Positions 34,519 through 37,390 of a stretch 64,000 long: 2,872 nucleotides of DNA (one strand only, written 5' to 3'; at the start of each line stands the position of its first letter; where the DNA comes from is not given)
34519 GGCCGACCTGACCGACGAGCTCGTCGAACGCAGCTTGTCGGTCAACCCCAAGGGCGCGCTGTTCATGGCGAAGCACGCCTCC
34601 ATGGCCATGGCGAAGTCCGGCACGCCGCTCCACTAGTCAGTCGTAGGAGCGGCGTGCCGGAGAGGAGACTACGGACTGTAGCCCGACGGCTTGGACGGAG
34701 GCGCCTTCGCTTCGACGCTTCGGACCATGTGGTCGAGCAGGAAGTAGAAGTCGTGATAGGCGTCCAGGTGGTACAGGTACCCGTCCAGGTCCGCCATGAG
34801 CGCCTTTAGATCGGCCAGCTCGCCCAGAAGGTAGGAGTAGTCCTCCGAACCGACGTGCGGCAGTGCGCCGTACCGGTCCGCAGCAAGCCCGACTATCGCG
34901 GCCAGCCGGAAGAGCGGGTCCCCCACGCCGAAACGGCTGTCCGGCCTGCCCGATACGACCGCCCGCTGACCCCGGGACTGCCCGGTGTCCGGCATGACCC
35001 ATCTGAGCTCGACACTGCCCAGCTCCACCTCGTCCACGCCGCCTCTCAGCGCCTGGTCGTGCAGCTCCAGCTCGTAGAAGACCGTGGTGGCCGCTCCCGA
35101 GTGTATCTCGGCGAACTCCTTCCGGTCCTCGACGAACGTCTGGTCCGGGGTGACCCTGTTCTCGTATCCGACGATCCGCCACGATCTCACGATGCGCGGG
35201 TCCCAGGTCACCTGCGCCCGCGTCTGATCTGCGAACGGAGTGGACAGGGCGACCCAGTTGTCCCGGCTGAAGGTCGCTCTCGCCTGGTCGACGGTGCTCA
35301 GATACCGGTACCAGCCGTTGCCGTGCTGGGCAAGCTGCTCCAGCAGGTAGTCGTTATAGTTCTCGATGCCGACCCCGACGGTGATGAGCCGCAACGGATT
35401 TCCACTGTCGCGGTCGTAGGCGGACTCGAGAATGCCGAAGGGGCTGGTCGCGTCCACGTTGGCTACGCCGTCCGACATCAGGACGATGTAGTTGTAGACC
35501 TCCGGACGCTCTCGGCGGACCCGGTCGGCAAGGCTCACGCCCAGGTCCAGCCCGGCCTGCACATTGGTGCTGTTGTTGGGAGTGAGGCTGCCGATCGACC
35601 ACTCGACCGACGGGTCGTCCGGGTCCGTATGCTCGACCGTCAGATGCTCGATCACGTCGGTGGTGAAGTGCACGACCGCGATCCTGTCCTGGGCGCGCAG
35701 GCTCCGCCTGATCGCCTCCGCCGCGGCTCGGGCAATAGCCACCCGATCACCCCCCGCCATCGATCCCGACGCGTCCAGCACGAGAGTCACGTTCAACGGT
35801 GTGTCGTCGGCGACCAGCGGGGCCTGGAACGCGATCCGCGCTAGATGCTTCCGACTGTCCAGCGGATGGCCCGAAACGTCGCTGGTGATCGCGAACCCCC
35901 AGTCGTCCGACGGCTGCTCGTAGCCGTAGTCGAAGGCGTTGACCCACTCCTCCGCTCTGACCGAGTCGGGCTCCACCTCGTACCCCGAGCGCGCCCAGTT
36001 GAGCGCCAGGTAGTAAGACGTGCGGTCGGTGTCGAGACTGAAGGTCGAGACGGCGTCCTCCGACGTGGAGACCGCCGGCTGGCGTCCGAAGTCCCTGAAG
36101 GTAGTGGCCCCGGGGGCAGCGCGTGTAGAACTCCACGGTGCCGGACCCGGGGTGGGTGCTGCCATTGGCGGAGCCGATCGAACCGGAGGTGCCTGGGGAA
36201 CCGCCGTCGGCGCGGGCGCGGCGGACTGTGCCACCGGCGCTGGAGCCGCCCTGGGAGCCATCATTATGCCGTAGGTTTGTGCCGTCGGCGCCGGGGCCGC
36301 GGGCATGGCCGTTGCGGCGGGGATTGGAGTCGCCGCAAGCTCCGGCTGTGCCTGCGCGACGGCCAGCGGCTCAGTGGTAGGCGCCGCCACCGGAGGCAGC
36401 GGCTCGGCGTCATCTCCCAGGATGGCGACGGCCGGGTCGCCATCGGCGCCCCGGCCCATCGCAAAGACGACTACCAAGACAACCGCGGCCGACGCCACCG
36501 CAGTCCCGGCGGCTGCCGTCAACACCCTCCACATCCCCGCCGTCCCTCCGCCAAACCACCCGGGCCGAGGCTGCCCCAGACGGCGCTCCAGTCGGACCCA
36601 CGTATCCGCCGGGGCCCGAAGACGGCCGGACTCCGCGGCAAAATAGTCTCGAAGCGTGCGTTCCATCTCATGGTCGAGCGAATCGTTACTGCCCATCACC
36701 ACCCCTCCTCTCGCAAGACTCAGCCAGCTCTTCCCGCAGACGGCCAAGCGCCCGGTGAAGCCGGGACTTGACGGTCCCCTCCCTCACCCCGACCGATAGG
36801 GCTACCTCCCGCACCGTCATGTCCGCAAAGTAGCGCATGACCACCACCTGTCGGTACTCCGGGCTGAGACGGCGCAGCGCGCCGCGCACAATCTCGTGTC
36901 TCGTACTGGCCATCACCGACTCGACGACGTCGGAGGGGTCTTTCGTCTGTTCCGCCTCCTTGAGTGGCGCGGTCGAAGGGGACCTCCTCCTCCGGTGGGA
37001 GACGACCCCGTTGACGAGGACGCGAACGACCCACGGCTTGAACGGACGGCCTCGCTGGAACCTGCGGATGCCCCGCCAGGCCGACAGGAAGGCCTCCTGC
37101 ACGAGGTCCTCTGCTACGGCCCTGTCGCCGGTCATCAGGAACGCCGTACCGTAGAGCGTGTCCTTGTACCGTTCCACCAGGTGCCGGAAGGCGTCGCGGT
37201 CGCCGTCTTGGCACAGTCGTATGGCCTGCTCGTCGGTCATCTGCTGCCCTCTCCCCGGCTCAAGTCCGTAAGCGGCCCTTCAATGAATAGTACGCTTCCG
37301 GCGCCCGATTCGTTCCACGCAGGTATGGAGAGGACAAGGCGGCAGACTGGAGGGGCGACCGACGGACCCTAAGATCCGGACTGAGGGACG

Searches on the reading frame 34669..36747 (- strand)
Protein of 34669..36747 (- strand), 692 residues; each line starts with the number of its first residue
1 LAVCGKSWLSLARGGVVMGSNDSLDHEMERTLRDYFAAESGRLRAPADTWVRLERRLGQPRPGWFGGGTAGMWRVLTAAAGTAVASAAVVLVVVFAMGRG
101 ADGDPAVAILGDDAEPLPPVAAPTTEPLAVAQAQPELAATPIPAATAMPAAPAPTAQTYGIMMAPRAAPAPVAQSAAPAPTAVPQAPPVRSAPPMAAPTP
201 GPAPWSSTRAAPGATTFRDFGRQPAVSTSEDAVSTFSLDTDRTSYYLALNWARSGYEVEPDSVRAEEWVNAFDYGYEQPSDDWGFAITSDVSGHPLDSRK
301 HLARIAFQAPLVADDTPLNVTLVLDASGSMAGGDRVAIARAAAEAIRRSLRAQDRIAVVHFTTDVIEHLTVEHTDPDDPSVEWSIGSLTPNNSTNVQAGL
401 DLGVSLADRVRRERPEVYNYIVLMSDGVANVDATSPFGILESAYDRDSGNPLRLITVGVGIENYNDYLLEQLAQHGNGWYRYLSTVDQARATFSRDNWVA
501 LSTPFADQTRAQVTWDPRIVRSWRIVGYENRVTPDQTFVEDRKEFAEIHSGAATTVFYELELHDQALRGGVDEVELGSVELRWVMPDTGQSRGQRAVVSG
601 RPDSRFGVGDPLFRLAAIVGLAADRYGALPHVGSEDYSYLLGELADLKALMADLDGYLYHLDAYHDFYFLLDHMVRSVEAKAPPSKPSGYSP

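Call 17: search_protein_families(library=pfam, proteins=[window:34669-36747:-], max_evalue=0.001)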
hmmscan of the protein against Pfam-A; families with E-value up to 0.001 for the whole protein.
window:34669-36747:- (692 aa): 5 families
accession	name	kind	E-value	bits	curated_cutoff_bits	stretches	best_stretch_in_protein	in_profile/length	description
PF12450.13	vWF_A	-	1.1e-17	64.2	25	1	215-303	5-93/94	von Willebrand factor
PF12034.13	YfbK_C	-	1.7e-11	45.1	25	1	505-568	6-69/184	Uncharacterized protein YfbK, C-terminal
PF00092.34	VWA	-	2.6e-11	44.5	23.8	1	319-484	1-160/174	von Willebrand factor type A domain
PF13519.12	VWA_2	-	1.2e-10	42.4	27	1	321-427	2-106/107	von Willebrand factor type A domain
PF13768.12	VWA_3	-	3.3e-07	30.9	27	1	319-481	2-154/155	von Willebrand factor type A domain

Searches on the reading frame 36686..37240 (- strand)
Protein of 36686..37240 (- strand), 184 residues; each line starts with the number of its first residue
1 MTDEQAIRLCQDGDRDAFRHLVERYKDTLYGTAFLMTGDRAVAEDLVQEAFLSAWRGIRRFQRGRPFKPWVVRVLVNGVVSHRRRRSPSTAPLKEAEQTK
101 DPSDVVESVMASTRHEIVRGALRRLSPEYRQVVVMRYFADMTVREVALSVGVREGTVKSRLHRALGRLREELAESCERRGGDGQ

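Call 17: search_protein_families(library=pfam, proteins=[window:36686-37240:-], max_evalue=0.001)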
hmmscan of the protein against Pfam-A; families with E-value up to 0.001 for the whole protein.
window:36686-37240:- (184 aa): 4 families
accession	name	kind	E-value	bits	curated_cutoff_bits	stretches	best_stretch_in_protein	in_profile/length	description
PF04542.20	Sigma70_r2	-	1.4e-18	66.9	24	1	21-87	1-69/71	Sigma-70 region 2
PF08281.18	Sigma70_r4_2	-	4.7e-16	58.6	25.7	1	116-168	2-54/54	Sigma-70, region 4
PF04545.22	Sigma70_r4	-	4.8e-14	52.1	24.1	1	121-170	1-50/50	Sigma-70, region 4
PF07638.17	Sigma70_ECF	-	1.1e-05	25.9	21.1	1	6-172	7-183/185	ECF sigma factor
